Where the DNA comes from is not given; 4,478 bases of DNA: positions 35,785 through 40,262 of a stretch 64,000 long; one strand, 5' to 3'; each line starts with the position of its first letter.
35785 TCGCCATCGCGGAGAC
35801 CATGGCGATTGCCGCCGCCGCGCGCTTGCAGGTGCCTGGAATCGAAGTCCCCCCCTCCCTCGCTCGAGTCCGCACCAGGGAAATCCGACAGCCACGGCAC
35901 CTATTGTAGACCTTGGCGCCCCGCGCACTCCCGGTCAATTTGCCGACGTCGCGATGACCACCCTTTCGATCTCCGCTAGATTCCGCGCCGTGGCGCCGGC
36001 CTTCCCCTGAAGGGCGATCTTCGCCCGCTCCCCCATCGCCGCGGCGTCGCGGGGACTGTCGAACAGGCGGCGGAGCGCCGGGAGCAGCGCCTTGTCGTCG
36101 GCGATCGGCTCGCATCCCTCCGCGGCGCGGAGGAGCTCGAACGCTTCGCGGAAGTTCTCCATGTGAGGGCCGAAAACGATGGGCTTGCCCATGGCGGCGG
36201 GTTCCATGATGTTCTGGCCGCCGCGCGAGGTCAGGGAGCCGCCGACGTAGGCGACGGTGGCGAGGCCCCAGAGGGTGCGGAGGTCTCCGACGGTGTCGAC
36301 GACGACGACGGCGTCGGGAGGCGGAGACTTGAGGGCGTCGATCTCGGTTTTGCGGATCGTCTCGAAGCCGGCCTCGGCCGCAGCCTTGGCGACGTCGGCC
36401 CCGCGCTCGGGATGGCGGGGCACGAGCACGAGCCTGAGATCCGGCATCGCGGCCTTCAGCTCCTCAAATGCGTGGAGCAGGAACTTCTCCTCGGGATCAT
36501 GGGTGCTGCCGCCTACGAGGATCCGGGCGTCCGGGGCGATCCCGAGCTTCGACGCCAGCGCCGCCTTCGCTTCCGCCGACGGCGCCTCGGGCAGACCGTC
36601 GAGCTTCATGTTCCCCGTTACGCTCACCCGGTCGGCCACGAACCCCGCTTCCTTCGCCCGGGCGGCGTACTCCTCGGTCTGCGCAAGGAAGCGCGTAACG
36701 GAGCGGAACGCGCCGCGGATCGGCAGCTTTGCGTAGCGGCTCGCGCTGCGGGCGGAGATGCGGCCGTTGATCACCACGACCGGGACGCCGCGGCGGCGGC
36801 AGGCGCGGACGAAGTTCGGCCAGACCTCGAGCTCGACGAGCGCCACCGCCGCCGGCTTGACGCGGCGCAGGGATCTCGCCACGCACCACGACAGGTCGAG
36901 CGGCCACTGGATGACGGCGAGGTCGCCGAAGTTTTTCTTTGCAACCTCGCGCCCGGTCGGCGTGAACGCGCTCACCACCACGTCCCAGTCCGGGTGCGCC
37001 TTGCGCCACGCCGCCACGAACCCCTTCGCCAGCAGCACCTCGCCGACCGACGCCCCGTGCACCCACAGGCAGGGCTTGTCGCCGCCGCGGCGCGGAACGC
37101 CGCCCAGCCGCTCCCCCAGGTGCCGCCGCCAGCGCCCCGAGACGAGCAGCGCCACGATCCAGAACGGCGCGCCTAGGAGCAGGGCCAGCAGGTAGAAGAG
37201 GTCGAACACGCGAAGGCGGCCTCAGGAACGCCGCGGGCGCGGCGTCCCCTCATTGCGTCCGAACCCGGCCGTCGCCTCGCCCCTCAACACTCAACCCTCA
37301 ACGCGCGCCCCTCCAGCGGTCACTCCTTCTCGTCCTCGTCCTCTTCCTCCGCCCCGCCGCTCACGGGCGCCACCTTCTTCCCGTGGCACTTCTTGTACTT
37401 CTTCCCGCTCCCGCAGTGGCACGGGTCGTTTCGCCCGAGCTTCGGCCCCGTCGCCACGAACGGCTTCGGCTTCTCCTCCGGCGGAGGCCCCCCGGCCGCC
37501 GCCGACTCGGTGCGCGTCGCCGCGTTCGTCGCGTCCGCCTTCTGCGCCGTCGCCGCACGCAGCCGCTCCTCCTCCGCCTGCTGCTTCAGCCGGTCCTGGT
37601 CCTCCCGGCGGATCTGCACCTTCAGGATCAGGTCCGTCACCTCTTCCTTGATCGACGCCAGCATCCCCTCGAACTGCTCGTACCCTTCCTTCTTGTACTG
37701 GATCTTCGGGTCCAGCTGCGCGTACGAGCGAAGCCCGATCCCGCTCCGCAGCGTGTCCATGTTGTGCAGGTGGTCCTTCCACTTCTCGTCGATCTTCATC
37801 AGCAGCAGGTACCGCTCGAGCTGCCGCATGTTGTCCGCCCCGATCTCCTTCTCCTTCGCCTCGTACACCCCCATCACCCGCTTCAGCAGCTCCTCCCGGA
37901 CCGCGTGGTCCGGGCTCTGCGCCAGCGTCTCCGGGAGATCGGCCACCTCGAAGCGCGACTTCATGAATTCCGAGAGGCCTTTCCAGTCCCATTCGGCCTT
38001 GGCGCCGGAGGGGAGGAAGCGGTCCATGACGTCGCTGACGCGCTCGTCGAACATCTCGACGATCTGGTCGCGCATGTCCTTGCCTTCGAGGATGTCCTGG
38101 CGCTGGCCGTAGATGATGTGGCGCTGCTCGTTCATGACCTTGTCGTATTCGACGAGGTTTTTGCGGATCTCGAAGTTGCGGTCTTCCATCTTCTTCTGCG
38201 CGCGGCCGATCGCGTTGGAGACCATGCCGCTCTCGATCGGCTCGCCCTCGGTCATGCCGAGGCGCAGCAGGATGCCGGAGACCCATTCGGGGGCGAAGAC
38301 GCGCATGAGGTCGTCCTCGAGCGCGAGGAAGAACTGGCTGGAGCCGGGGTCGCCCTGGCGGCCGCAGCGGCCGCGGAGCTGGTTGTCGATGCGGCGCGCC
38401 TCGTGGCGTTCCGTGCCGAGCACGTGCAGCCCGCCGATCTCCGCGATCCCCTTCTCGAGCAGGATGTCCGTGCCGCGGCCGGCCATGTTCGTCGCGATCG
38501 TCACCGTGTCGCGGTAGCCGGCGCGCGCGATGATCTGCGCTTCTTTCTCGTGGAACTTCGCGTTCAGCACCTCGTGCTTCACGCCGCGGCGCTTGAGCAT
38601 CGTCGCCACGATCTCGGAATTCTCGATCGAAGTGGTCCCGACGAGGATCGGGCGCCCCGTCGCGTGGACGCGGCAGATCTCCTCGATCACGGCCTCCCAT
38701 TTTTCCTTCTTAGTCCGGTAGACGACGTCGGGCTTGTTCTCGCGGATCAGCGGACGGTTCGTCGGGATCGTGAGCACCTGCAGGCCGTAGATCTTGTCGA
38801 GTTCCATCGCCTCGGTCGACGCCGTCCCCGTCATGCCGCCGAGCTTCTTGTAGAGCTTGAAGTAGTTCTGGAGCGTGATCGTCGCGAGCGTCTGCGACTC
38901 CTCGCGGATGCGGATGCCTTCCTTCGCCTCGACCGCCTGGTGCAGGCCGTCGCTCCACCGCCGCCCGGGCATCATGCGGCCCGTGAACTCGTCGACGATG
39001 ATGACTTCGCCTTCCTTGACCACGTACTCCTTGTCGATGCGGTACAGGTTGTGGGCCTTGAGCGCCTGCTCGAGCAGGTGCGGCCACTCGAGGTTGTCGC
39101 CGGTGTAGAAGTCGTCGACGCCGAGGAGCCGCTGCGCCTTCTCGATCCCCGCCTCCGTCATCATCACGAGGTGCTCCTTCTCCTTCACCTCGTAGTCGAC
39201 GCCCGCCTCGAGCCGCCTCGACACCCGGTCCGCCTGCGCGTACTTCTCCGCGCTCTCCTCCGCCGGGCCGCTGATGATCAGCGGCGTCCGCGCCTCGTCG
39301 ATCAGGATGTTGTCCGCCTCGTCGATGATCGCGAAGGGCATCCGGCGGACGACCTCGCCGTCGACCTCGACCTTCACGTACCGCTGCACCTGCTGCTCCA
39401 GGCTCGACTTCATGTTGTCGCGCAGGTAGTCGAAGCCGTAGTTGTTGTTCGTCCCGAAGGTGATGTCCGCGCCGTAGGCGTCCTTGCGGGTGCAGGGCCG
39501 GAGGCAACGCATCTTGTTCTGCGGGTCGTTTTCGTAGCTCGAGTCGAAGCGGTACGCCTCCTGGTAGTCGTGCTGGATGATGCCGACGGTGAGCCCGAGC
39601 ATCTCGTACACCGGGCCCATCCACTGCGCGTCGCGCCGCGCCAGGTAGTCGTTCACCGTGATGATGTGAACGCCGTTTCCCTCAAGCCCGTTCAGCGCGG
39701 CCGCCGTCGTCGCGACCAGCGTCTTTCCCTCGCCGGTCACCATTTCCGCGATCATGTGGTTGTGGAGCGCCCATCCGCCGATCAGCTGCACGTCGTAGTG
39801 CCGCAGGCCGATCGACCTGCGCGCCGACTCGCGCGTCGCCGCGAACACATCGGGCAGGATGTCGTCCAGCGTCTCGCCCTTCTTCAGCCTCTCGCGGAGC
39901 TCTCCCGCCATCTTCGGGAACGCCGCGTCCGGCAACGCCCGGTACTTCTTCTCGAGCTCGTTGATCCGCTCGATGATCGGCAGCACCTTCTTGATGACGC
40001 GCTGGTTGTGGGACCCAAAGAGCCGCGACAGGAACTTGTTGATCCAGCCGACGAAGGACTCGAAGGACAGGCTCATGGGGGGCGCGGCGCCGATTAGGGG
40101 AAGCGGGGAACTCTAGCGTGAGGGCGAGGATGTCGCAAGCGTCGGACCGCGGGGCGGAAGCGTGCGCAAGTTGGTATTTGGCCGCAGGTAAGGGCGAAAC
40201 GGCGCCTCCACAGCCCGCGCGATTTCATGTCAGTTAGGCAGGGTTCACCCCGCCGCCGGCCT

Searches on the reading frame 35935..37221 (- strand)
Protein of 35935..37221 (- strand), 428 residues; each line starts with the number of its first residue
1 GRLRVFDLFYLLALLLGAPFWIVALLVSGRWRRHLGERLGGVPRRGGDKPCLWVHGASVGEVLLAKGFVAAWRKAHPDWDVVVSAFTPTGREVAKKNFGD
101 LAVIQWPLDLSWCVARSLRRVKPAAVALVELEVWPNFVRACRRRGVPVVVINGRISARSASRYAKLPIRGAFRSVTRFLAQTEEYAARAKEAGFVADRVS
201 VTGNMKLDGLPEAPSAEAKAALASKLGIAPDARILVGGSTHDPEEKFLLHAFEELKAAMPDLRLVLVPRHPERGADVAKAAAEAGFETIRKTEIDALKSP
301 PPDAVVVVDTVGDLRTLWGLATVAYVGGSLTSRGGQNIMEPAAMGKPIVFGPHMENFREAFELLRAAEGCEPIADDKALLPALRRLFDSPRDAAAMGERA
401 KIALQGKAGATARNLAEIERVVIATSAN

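Call 31: search_protein_families(library=pfam, proteins=[window:35935-37221:-], max_evalue=0.00001)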
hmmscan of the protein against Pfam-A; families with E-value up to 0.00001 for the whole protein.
window:35935-37221:- (428 aa): 1 family
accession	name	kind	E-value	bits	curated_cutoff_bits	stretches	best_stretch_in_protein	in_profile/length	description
PF04413.22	Glycos_transf_N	-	4.1e-54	183.3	23.9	1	34-208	2-178/179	3-Deoxy-D-manno-octulosonic-acid transferase (kdotransferase)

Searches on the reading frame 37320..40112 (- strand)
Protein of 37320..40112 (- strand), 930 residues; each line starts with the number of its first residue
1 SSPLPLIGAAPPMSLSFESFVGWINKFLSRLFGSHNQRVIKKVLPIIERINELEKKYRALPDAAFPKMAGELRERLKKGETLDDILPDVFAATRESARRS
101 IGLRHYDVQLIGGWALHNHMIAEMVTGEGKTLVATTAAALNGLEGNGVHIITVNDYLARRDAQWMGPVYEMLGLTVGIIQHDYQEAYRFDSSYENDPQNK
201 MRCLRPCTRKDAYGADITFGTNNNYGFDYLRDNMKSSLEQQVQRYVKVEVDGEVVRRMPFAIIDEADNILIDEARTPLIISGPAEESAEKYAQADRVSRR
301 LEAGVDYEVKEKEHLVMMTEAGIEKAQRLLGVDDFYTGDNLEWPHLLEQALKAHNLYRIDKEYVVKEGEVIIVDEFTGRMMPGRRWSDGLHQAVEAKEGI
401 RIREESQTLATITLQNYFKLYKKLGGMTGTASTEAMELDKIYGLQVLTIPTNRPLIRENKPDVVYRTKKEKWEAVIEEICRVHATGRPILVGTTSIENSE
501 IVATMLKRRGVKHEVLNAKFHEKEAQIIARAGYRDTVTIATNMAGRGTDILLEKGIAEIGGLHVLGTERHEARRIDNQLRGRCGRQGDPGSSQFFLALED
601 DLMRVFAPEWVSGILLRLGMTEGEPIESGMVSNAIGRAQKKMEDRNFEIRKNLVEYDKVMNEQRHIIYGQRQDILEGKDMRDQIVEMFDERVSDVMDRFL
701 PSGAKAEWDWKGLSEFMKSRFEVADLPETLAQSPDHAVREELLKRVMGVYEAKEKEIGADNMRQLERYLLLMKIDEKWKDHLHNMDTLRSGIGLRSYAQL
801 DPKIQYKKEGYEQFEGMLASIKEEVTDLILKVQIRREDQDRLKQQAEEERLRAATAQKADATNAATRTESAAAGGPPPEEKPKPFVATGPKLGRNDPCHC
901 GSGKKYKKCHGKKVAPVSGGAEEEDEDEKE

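Call 63: search_protein_families(library=pfam, proteins=[window:37320-40112:-], max_evalue=0.00001)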
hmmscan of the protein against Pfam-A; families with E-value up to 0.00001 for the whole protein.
window:37320-40112:- (930 aa): 5 families
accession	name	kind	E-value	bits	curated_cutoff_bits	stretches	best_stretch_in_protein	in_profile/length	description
PF07517.20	SecA_DEAD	-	4.6e-115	384.3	24.6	1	29-438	2-289/290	SecA DEAD-like domain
PF21090.3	P-loop_SecA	-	2.9e-74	249.6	27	2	454-553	1-100/205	SecA P-loop domain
PF07516.18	SecA_SW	-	5.8e-67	226.1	26.7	1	625-833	1-200/200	SecA Wing and Scaffold domain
PF01043.26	SecA_PP_bind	-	8.9e-41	139.4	23.5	1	287-395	2-110/110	SecA preprotein cross-linking domain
PF02810.21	SEC-C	-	1.1e-08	35.2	20.4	1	894-912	1-19/19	SEC-C motif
